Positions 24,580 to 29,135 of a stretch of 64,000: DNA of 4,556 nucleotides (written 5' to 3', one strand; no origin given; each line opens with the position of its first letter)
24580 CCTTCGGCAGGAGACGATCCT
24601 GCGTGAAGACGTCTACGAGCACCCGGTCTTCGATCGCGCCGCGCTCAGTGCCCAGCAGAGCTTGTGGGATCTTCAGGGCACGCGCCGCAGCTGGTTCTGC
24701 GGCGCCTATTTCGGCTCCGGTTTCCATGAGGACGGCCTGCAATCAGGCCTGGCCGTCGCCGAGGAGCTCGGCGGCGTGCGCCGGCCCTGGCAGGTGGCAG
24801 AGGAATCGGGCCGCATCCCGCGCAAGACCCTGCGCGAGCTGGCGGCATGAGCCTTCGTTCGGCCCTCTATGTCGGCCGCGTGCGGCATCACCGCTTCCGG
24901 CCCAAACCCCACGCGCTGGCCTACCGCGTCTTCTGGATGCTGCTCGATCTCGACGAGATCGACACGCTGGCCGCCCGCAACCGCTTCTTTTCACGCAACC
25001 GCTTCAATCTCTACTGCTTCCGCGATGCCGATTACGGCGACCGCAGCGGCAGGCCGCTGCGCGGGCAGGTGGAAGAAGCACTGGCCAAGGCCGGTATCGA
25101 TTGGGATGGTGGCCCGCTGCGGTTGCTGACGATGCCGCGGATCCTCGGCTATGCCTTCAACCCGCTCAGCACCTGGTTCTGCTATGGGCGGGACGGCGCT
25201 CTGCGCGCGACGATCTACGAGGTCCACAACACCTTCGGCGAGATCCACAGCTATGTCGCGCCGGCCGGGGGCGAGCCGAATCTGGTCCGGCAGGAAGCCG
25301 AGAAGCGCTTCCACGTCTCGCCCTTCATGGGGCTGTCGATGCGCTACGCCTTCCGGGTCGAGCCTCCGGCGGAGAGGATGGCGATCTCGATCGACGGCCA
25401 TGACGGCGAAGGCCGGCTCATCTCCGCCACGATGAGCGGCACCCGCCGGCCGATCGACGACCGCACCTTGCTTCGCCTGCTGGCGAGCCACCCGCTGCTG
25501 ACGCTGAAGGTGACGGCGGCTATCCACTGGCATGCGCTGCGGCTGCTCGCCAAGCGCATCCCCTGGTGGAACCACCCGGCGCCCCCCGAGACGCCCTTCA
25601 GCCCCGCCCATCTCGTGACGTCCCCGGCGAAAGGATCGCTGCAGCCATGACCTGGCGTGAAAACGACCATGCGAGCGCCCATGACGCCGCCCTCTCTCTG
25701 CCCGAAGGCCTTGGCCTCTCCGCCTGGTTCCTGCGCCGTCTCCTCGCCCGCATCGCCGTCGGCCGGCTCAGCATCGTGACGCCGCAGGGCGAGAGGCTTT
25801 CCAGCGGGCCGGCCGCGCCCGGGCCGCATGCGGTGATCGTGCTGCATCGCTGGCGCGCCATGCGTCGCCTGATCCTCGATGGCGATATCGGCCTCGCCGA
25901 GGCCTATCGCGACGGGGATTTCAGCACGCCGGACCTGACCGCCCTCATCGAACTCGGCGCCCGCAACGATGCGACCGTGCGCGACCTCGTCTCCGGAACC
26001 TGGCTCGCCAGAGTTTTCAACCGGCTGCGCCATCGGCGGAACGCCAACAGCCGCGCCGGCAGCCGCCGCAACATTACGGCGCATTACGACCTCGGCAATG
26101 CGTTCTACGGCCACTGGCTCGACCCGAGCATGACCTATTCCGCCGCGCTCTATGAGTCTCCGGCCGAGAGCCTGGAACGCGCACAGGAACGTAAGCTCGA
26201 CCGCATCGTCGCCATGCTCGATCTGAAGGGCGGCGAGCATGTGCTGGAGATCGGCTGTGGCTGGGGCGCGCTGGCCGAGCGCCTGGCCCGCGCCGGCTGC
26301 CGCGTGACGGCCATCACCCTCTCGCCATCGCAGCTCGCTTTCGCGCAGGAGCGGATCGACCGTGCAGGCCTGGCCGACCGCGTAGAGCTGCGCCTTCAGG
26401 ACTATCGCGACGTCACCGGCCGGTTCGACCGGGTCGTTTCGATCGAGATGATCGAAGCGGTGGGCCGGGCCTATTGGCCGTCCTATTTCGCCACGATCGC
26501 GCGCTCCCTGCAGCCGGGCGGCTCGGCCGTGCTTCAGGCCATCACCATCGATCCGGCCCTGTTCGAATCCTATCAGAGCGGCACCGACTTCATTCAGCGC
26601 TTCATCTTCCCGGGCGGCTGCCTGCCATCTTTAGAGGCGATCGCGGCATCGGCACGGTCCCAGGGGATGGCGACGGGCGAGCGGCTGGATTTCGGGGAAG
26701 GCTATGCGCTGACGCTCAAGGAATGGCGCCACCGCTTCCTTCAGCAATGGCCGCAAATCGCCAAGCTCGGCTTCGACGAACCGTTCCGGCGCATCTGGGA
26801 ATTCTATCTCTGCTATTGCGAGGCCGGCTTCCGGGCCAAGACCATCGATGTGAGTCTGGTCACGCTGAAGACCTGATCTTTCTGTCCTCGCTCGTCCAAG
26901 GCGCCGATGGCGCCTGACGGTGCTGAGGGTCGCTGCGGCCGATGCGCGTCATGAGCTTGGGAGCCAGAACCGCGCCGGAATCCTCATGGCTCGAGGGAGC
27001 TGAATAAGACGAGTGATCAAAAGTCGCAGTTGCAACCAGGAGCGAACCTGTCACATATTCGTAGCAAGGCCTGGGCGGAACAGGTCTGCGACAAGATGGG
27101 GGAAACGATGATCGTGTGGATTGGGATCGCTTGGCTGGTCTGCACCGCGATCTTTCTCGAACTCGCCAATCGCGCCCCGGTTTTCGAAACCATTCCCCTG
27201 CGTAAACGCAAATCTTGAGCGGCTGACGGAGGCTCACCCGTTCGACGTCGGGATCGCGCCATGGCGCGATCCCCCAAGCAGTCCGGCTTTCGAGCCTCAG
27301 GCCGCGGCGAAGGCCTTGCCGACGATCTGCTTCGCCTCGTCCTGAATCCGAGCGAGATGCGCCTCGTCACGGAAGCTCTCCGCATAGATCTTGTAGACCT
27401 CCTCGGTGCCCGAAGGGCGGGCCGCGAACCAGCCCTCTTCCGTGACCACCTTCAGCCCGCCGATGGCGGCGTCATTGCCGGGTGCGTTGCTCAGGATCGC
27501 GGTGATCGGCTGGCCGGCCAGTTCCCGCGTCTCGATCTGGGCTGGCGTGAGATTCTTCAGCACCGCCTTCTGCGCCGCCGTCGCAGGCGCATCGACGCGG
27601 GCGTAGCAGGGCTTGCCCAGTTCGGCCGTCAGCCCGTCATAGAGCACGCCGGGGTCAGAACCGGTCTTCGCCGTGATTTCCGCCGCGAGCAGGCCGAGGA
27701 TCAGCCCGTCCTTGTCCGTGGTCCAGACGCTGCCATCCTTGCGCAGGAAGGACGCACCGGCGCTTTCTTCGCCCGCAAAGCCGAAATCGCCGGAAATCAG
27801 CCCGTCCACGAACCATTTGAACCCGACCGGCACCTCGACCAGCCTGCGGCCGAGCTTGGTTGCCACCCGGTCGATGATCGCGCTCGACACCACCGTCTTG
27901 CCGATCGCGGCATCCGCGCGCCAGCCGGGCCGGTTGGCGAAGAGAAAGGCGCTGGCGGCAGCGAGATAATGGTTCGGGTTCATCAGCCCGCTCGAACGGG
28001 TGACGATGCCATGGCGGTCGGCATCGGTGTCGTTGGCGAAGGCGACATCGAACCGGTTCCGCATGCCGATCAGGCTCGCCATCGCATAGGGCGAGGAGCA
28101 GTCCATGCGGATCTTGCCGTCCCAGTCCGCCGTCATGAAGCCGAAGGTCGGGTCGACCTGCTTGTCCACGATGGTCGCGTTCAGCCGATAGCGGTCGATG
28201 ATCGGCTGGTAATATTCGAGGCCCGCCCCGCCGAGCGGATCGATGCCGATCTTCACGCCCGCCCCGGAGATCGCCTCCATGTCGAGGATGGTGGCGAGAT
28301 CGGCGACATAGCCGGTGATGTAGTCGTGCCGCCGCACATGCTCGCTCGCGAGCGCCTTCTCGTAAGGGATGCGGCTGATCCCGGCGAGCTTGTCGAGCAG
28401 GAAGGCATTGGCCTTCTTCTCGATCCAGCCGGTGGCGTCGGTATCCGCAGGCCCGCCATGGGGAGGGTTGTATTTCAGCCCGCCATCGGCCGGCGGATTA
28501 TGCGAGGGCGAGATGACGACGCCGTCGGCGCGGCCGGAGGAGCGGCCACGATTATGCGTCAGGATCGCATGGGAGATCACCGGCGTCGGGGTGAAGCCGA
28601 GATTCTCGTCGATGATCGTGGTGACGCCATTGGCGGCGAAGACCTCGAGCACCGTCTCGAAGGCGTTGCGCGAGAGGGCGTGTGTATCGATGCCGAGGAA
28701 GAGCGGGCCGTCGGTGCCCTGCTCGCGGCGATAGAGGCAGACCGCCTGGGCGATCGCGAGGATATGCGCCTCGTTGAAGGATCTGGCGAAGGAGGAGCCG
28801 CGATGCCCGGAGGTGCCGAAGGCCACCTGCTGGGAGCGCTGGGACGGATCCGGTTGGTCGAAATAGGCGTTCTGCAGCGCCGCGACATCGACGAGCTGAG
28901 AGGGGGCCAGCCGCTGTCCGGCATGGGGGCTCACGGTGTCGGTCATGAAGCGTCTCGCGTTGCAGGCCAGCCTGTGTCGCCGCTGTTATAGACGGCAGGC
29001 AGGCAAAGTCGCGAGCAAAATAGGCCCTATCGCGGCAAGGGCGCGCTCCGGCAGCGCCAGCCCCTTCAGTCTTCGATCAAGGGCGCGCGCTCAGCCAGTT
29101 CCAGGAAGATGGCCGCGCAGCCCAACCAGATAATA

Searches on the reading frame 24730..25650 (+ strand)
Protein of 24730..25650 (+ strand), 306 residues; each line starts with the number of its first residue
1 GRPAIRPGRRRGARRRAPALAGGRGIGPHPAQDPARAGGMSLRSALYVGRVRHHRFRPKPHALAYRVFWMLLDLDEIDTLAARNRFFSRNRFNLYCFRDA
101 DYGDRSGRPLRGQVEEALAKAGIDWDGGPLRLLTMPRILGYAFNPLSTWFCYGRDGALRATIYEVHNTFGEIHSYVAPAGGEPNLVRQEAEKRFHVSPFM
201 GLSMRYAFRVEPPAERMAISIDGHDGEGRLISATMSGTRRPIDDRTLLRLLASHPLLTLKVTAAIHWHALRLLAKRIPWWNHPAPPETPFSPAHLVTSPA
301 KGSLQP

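Call 38: search_protein_families(library=pfam, proteins=[window:24730-25650:+], max_evalue=0.00001)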
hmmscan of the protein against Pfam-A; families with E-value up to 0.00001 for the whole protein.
window:24730-25650:+ (306 aa): 1 family
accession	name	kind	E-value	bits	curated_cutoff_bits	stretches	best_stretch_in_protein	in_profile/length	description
PF07103.16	DUF1365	-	6.9e-83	278.3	25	1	46-285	1-235/235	Protein of unknown function (DUF1365)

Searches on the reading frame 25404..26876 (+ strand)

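Call 38: search_protein_families(library=pfam, proteins=[window:25404-26876:+], max_evalue=0.00001)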
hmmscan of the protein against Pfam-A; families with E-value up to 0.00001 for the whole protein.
window:25404-26876:+ (490 aa): 7 families
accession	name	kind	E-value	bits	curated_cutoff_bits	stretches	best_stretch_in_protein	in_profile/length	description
PF02353.26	CMAS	-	5e-82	275.7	27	1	220-484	6-271/273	Mycolic acid cyclopropane synthetase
PF13649.12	Methyltransf_25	-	6.2e-18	65.7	27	1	280-373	1-97/97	Methyltransferase domain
PF08241.18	Methyltransf_11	-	2.7e-15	57.2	21.2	1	281-376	1-94/95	Methyltransferase domain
PF08242.18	Methyltransf_12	-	6e-14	53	30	1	281-373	1-96/98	Methyltransferase domain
PF13489.12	Methyltransf_23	-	5.1e-12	46.3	27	1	259-384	4-123/164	Methyltransferase domain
PF13847.12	Methyltransf_31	-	8.4e-10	38.9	27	1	275-389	2-121/145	Methyltransferase domain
PF05401.17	NodS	-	4.4e-06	27.1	24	1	271-350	34-116/201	Nodulation protein S (NodS)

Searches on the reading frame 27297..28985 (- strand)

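Call 38: search_protein_families(library=pfam, proteins=[window:27297-28985:-], max_evalue=0.00001)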
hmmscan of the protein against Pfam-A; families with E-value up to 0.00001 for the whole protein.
window:27297-28985:- (562 aa): 4 families
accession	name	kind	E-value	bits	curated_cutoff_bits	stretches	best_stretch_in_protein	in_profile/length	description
PF02878.22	PGM_PMM_I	-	1.5e-29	102.9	22.5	1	55-193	3-132/138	Phosphoglucomutase/phosphomannomutase, alpha/beta/alpha domain I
PF02880.22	PGM_PMM_III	-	1.7e-25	89.8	20.7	1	336-452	1-111/115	Phosphoglucomutase/phosphomannomutase, alpha/beta/alpha domain III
PF02879.22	PGM_PMM_II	-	5.8e-12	46.5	29.3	1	225-329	2-100/103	Phosphoglucomutase/phosphomannomutase, alpha/beta/alpha domain II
PF00408.26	PGM_PMM_IV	-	6.1e-09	36.3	23.1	1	505-551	20-65/68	Phosphoglucomutase/phosphomannomutase, C-terminal domain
